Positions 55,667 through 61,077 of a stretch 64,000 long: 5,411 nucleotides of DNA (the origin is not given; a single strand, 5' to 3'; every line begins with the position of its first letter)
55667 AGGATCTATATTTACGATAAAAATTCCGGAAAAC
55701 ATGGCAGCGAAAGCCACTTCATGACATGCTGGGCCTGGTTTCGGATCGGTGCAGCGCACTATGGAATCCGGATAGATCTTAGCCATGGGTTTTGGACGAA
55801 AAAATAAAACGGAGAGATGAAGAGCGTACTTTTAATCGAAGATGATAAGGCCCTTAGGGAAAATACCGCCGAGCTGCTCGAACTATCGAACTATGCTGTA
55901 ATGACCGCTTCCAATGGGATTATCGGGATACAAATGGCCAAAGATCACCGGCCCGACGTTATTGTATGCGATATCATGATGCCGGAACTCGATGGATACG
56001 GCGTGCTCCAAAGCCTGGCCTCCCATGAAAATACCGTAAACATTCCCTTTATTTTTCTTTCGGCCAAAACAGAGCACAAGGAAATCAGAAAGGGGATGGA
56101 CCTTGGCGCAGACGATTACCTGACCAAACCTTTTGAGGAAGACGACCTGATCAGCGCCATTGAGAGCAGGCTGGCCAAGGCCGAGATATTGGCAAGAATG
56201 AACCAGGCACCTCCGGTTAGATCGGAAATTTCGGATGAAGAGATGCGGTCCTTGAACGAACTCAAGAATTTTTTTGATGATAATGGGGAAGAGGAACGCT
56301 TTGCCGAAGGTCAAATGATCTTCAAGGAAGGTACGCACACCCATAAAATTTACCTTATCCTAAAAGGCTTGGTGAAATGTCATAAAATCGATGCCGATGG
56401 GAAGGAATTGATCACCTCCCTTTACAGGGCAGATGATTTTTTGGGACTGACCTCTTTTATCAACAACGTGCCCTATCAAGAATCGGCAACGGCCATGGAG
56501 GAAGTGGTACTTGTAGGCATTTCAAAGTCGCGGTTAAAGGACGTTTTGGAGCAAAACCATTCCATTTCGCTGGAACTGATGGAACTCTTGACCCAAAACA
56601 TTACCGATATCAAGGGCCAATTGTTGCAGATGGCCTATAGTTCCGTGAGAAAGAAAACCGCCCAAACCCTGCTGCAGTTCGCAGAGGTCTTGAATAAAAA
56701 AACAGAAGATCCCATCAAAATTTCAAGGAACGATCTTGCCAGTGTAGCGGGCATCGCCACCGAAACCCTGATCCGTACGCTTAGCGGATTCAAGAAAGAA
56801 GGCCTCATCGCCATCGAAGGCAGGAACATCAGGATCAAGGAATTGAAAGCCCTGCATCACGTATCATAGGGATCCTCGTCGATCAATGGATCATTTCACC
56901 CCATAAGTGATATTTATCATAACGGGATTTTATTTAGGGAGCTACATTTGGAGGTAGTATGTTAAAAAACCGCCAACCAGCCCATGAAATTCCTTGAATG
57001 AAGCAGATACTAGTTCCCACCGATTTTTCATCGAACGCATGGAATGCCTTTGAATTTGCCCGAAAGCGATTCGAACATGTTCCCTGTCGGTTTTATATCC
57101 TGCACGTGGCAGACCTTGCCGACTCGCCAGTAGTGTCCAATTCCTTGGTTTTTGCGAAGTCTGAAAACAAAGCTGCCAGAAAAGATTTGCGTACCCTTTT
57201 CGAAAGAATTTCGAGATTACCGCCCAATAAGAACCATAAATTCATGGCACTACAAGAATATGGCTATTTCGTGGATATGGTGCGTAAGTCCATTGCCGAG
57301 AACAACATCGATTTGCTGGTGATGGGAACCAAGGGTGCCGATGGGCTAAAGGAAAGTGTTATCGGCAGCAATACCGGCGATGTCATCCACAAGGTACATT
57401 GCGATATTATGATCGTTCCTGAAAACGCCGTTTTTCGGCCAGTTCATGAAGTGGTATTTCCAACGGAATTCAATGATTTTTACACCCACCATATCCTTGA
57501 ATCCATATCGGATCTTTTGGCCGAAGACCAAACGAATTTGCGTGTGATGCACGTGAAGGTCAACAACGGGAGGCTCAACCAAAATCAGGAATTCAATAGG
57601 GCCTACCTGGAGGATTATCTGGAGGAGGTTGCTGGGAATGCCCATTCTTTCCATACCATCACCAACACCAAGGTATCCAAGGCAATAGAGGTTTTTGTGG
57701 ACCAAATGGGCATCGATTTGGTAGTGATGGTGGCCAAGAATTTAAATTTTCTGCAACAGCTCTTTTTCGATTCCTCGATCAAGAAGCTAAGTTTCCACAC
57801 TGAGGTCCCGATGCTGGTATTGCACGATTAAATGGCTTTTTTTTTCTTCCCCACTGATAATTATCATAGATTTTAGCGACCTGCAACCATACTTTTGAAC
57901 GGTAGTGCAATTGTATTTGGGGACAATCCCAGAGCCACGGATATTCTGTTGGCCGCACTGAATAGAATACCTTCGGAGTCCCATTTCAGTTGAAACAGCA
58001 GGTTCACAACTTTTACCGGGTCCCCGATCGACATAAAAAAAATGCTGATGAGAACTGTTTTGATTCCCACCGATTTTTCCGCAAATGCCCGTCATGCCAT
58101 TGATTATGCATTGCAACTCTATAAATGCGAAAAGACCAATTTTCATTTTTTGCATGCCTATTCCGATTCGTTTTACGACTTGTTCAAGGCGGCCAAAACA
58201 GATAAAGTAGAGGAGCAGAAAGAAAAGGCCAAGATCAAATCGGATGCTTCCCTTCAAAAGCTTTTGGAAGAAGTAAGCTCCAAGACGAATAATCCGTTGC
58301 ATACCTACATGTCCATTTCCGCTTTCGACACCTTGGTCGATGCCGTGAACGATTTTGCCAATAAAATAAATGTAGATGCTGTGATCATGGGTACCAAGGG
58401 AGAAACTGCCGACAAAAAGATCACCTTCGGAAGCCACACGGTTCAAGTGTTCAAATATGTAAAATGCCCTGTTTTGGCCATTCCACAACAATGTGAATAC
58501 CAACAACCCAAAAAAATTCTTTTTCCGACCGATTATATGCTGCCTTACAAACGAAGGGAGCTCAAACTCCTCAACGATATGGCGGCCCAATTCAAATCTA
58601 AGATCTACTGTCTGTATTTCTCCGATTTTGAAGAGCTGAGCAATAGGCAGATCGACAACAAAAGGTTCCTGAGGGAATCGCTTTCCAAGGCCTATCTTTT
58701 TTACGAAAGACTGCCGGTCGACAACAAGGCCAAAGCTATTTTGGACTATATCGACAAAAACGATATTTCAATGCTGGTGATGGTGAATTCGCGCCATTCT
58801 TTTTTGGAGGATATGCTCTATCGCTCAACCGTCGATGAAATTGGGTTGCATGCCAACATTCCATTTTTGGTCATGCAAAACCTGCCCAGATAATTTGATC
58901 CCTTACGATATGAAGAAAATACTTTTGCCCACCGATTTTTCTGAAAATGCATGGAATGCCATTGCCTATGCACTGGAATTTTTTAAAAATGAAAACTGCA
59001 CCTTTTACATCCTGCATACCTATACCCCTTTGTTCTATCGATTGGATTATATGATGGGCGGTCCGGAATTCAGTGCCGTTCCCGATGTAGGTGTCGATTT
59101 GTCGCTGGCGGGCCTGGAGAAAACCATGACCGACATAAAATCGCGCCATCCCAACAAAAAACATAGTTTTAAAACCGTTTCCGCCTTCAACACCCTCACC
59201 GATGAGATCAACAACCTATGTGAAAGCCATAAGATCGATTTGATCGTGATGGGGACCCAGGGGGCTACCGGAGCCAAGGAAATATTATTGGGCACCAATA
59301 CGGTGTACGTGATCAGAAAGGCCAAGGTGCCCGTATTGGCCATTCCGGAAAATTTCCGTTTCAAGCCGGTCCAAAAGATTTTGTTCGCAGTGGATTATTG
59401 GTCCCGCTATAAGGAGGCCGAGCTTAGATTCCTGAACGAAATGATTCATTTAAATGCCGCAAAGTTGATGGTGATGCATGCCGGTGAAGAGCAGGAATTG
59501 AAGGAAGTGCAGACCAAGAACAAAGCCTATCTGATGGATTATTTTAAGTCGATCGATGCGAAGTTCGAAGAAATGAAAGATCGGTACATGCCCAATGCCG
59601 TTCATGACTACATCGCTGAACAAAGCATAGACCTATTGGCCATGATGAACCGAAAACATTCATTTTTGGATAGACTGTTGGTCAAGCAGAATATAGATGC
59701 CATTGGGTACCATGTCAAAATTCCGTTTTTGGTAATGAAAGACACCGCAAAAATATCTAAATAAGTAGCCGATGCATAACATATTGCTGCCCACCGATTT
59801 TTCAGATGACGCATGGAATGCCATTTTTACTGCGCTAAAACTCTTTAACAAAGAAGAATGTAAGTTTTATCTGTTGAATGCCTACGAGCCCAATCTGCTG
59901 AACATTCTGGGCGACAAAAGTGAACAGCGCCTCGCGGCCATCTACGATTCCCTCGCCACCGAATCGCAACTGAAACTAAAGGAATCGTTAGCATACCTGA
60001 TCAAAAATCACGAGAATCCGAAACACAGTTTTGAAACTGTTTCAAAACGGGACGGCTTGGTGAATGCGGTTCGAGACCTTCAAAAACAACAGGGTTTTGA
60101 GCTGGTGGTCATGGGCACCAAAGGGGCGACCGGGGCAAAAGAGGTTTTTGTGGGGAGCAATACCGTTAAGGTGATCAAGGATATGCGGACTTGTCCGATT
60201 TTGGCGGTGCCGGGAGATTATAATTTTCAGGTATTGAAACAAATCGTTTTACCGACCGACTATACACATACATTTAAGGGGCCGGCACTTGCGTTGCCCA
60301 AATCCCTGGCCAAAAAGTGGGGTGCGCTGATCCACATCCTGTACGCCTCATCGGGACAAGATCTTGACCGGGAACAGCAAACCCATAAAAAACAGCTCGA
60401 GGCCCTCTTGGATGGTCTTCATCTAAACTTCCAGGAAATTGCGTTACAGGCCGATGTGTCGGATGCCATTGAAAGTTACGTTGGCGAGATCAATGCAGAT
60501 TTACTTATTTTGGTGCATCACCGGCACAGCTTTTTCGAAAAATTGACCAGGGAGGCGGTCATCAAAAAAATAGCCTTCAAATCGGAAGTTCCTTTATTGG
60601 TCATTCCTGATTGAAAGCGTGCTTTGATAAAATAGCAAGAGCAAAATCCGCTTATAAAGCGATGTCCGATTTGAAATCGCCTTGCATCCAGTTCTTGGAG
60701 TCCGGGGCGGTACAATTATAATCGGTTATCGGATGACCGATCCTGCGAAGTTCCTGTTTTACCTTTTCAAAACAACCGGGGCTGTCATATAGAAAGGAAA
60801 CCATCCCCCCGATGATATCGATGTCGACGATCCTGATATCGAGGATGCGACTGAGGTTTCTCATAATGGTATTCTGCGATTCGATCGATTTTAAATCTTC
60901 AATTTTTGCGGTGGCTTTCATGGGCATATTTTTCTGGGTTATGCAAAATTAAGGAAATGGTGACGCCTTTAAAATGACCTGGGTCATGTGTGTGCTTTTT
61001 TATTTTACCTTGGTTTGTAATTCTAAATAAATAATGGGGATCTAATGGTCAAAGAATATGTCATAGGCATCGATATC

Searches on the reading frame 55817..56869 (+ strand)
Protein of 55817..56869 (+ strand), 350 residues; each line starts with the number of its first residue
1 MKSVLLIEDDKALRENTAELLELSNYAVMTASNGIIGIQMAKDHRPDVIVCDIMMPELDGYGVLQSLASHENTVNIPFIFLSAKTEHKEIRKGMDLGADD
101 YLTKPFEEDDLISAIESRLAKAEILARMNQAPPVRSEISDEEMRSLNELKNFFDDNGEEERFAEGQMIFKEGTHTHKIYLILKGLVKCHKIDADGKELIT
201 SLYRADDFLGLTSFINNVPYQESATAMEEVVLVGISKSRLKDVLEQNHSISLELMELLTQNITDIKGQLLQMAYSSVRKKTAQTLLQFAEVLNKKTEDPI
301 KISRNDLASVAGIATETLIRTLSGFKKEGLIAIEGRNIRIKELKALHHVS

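Call 3: search_protein_families(library=pfam, proteins=[window:55817-56869:+], max_evalue=0.01)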
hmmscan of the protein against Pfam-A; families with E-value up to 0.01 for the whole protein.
window:55817-56869:+ (350 aa): 5 families
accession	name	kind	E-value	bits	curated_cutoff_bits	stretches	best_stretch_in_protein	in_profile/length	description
PF00072.30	Response_reg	-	7.2e-29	100.6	30.2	1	4-116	1-111/111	Response regulator receiver domain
PF00027.35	cNMP_binding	-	1.2e-18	67.3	27.5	1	160-247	2-89/89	Cyclic nucleotide-binding domain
PF13545.12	HTH_Crp_2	-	1.2e-12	48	27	1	281-347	3-68/70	Crp-like helix-turn-helix domain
PF00325.26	Crp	-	0.00018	21.6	21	1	300-331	1-32/32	Bacterial regulatory proteins, crp family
PF25213.1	HVO_A0261_N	-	0.0064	16.8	35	0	291-335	16-58/86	HVO_A0261 N-terminal domain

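Call 59: search_protein_families(library=ncbifam, proteins=[window:55817-56869:+], max_evalue=0.001)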
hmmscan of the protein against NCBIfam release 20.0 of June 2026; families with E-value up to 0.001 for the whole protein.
window:55817-56869:+ (350 aa): 106 families (the best 25 are shown)
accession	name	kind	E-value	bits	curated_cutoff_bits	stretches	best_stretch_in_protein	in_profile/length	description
NF041733.1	resp_reg_CseB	equivalog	9e-28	97.2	350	1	3-135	2-131/228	two-component system response regulator CseB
TIGR02154.1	PhoB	equivalog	1.7e-25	89.7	296.2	1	2-122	3-123/226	phosphate regulon transcriptional regulator PhoB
NF045944.1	ResRegRpaBCyano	equivalog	6.6e-25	87.8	330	1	5-128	1-121/229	response regulator transcription factor RpaB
NF040689.1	MtrAB_MtrA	equivalog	1.4e-24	86.6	300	1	4-123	1-117/219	MtrAB system response regulator MtrA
NF007135.0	PRK09581.1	equivalog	2.6e-24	85.9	474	1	21-120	22-121/457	PleD family two-component system response regulator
NF033120.0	vanR_FM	exception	2.1e-23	83.2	460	1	3-131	5-130/231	vancomycin resistance response regulator transcription factor, VanR-F/VanR-M family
NF051850.1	RespRegRprY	equivalog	6.7e-23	81.3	370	1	4-121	7-122/234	response regulator transcription factor RprY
TIGR01387.1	cztR_silR_copR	subfamily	9.3e-23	81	279.2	1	4-125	1-120/218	heavy metal response regulator transcription factor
NF045505.1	RR_RssB_Pseudo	equivalog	1e-22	80.8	700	1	3-137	7-139/394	two-component system response regulator RssB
NF045991.1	RespRegCtrARhodob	equivalog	3.5e-22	79.3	350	1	4-117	3-114/224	response regulator transcription factor CtrA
NF050806.1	TransRegFixKCaul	equivalog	2.9e-21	75.7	300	1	152-348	18-212/215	transcriptional regulator FixK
NF053854.1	RespRegPhoBBctds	equivalog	3.3e-21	75.7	270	1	4-127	1-123/225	two-component system response regulator PhoB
NF040534.1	resp_reg_YycF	equivalog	1.8e-19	69.9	340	1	2-126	1-122/231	response regulator YycF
NF008732.0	PRK11753.1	equivalog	2.4e-19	69.6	266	1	147-340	14-210/214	cAMP-activated global transcriptional regulator CRP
NF007005.1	PRK09468.1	equivalog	2.6e-19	69.6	331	1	3-123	5-123/237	osmolarity response regulator transcription factor OmpR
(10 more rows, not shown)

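Call 76: find_homologous_proteins(query=window:55817-56869:+, max_evalue=1e-40)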
Query window:55817-56869:+ (350 aa): 7434 proteins with E <= 1e-40 among 8000 candidates; the best 120 are listed.
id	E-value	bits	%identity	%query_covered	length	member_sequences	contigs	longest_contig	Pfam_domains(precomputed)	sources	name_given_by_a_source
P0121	2.9e-212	722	96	100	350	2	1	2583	PF13545.13,PF00027.36,PF00072.31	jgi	jgi:CheY-like chemotaxis protein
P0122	2.0e-206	703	93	100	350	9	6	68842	PF13545.13,PF00027.36,PF00072.31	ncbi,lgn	-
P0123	1.0e-181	621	82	100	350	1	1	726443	PF13545.13,PF00027.36,PF00072.31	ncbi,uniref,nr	ncbi:response regulator [Flavobacteriaceae bacterium TP-CH-4]|uniref:Response regulator n=1 Tax=Pela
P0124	2.3e-173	594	77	100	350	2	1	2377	PF13545.13,PF00027.36,PF00072.31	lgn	-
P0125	1.3e-172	591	77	100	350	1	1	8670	PF13545.13,PF00027.36,PF00072.31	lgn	-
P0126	3.9e-172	590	77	100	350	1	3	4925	PF13545.13,PF00027.36,PF00072.31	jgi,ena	jgi:CheY-like chemotaxis protein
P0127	5.6e-172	589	77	100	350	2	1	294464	PF13545.13,PF00027.36,PF00072.31,PF00325.27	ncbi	-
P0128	3.9e-170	583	76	100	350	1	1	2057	PF13545.13,PF00027.36,PF00072.31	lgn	-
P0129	4.8e-170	583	77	100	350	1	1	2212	PF13545.13,PF00027.36,PF00072.31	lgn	-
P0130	5.4e-170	583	77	100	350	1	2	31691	PF13545.13,PF00027.36,PF00072.31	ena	-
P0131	5.8e-170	583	77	100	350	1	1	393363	PF13545.13,PF00027.36,PF00072.31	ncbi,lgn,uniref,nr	ncbi:response regulator [Arenibacter echinorum]|uniref:CRP-like cAMP-binding protein n=1 Tax=Areniba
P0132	7.0e-170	582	77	100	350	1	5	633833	PF13545.13,PF00027.36,PF00072.31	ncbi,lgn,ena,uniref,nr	ncbi:response regulator [Arenibacter troitsensis]|uniref:cAMP-binding domain of CRP or a regulatory 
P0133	7.0e-170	582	76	100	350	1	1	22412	PF13545.13,PF00027.36,PF00072.31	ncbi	-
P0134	7.2e-170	582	77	100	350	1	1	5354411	PF13545.13,PF00027.36,PF00072.31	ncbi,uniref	ncbi:CRP-like cAMP-binding protein [Arenibacter algicola]|uniref:CRP-like cAMP-binding protein n=1 T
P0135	7.7e-170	582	77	100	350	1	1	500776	PF13545.13,PF00027.36,PF00072.31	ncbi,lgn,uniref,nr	ncbi:cAMP-binding domain of CRP or a regulatory subunit of cAMP-dependent protein kinases [Arenibact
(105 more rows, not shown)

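Call 88: search_protein_representatives(protein=window:55817-56869:+)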
Query: 350 residues. Proteins with E-value up to 0.001 (for the whole library): 608493; up to 1e-10: 117851; up to 1e-30: 1624. The best 150 are listed.
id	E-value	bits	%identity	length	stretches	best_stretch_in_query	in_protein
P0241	6.8e-134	462.6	63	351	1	1-346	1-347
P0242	2.5e-96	339.2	49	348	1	1-349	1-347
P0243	5.1e-91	321.7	48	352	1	3-342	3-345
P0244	1.2e-86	307.4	46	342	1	1-348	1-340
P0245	2.7e-85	302.9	62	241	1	54-285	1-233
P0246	5.4e-85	301.9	44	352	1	1-347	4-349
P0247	6.3e-81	288.6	45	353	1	1-343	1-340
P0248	1.1e-80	287.8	58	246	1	1-243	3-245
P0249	2.8e-79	283.2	42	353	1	2-342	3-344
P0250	7.2e-79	281.8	45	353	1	2-340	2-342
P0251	1.0e-78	281.3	44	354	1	1-346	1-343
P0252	7.4e-78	278.5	43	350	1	2-339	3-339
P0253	4.4e-77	276.0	44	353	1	1-341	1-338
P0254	4.5e-77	275.9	42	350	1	1-348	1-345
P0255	4.1e-76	272.8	43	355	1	2-348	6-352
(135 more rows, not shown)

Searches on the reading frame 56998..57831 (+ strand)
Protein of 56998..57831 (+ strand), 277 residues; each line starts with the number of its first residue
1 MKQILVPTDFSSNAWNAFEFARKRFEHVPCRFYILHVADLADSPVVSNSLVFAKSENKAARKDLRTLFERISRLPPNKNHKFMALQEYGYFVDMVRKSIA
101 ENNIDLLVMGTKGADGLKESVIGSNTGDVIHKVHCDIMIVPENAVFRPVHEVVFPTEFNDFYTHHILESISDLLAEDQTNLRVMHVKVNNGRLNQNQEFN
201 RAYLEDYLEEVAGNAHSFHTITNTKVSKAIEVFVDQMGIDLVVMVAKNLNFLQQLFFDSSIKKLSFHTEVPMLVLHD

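Call 14: search_protein_families(library=pfam, proteins=[window:56998-57831:+], max_evalue=0.001)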
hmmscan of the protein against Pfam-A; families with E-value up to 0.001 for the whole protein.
window:56998-57831:+ (277 aa): 1 family
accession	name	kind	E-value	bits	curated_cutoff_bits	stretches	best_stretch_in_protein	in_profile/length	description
PF00582.32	Usp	-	6.1e-28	98.6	24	2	1-141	1-141/141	Universal stress protein family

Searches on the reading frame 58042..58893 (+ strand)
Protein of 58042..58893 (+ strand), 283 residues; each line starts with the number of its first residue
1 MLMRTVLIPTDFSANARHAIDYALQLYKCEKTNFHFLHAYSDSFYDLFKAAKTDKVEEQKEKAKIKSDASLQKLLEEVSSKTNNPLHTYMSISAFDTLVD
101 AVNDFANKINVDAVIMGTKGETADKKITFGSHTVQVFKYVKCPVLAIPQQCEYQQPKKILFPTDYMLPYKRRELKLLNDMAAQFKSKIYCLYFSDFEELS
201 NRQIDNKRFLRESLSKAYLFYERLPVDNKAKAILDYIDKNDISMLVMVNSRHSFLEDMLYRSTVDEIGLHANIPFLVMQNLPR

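Call 14: search_protein_families(library=pfam, proteins=[window:58042-58893:+], max_evalue=0.001)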
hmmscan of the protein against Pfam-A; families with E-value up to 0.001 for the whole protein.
window:58042-58893:+ (283 aa): 1 family
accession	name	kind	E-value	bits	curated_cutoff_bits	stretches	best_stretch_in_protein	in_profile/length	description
PF00582.32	Usp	-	7.4e-29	101.5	24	2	3-148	1-141/141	Universal stress protein family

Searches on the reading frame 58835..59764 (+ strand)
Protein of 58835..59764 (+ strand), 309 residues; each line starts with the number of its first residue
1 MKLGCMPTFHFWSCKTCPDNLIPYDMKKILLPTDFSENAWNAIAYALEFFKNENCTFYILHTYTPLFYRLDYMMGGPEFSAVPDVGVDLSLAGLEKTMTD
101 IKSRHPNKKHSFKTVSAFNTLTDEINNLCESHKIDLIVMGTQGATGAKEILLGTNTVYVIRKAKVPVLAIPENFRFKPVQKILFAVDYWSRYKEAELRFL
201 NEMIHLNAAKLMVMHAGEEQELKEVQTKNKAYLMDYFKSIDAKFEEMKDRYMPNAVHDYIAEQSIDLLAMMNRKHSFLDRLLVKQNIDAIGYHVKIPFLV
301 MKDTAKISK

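Call 14: search_protein_families(library=pfam, proteins=[window:58835-59764:+], max_evalue=0.001)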
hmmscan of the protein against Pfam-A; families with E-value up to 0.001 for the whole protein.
window:58835-59764:+ (309 aa): 1 family
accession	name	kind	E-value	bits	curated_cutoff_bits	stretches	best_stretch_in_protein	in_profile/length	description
PF00582.32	Usp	-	4.4e-30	105.5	24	2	26-171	1-141/141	Universal stress protein family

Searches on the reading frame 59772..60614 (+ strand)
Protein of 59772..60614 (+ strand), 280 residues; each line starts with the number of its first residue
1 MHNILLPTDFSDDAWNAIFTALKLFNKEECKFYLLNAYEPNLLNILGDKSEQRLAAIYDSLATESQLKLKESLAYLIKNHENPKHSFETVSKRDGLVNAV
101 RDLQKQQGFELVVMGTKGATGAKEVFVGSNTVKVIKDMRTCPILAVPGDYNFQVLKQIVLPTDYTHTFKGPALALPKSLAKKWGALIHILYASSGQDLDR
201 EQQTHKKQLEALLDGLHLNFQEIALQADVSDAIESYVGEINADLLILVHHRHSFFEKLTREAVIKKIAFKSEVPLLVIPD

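Call 14: search_protein_families(library=pfam, proteins=[window:59772-60614:+], max_evalue=0.001)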
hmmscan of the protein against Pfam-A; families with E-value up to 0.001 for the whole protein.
window:59772-60614:+ (280 aa): 1 family
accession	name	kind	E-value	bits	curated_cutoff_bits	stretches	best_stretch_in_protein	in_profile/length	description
PF00582.32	Usp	-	9.5e-25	88.2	24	2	2-147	3-141/141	Universal stress protein family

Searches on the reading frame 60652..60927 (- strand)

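Call 14: search_protein_families(library=pfam, proteins=[window:60652-60927:-], max_evalue=0.001)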
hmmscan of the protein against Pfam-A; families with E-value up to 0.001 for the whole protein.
window:60652-60927:- (91 aa): 0 families

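Call 44: search_protein_families(library=pfam, proteins=[window:60652-60927:-], max_evalue=0.01)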
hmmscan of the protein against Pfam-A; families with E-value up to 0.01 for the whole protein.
window:60652-60927:- (91 aa): 0 families

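Call 59: search_protein_families(library=ncbifam, proteins=[window:60652-60927:-], max_evalue=0.001)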
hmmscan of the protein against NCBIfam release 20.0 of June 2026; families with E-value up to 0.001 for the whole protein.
window:60652-60927:- (91 aa): 1 family
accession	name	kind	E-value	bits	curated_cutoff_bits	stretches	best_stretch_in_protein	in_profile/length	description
NF047536.1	Cu_chaper_CsoZ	equivalog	0.00027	21.3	77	1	6-65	4-63/66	putative copper chaperone CsoZ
